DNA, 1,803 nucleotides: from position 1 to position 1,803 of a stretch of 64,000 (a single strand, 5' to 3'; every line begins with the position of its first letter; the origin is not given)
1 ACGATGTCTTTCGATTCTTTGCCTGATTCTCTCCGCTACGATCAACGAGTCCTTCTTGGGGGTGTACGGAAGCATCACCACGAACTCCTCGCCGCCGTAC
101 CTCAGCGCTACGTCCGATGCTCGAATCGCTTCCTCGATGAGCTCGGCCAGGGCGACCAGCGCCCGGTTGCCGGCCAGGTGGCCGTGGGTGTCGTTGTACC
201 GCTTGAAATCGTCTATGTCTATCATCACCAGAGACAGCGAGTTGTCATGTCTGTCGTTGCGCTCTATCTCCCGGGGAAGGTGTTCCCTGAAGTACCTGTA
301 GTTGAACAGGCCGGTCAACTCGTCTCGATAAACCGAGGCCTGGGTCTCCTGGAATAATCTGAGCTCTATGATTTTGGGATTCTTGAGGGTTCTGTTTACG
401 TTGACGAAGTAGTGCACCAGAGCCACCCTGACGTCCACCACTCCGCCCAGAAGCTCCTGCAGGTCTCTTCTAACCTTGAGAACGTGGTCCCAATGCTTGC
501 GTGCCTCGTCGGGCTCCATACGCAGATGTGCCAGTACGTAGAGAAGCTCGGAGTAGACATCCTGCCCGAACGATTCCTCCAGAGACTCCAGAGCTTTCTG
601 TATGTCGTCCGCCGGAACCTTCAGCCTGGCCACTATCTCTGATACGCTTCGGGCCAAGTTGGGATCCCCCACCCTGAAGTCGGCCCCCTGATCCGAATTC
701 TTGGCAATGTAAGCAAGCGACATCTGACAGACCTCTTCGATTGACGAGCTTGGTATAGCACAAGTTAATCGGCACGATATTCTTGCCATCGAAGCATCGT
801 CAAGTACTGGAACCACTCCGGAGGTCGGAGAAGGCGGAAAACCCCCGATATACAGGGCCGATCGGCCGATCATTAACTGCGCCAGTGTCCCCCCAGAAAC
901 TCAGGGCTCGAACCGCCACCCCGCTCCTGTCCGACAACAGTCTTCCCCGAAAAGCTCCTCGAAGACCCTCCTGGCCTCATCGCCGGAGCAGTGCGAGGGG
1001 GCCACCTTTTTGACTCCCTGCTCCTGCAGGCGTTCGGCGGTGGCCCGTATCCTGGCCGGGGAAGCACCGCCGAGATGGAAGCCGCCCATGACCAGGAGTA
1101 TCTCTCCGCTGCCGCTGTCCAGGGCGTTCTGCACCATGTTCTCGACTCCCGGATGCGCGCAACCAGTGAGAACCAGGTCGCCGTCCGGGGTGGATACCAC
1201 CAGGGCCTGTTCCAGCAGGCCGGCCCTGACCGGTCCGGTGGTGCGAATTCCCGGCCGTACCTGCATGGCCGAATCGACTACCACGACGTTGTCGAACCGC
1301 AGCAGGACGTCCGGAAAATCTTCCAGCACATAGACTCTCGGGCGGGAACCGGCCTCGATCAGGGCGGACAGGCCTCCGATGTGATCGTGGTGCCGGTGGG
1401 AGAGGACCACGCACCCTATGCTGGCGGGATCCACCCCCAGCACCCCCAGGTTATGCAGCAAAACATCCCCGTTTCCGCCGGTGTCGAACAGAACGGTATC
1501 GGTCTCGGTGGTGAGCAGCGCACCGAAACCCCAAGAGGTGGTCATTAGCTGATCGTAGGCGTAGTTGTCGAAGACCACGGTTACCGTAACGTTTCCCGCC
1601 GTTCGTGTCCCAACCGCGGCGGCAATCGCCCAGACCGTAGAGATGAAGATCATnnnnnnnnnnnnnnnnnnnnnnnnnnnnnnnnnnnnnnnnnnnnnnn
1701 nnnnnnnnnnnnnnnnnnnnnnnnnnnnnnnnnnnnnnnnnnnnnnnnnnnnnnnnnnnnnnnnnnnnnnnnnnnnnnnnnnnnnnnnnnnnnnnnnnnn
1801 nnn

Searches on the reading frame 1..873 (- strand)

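Call 44: search_protein_families(library=pfam, proteins=[window:1-873:-], max_evalue=0.00001)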
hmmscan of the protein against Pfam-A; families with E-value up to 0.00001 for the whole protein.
window:1-873:- (291 aa): 1 family
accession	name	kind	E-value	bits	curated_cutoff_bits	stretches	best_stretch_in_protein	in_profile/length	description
PF00990.26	GGDEF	-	7e-34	117.4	23.8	1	182-289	2-109/161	Diguanylate cyclase, GGDEF domain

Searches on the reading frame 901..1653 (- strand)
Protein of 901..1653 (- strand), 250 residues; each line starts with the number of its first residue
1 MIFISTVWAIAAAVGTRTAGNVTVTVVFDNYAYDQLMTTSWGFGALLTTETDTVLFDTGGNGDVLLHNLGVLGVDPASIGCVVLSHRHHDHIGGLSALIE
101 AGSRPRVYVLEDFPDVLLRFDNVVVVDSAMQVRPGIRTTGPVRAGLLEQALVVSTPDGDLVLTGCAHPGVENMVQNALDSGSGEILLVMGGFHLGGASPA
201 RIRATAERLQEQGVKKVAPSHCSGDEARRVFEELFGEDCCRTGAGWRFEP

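Call 44: search_protein_families(library=pfam, proteins=[window:901-1653:-], max_evalue=0.00001)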
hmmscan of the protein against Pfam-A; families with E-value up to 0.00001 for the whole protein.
window:901-1653:- (250 aa): 1 family
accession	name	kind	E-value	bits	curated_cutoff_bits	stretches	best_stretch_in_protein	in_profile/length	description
PF00753.33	Lactamase_B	-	8.1e-11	42.7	22.7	1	46-168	10-152/196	Metallo-beta-lactamase superfamily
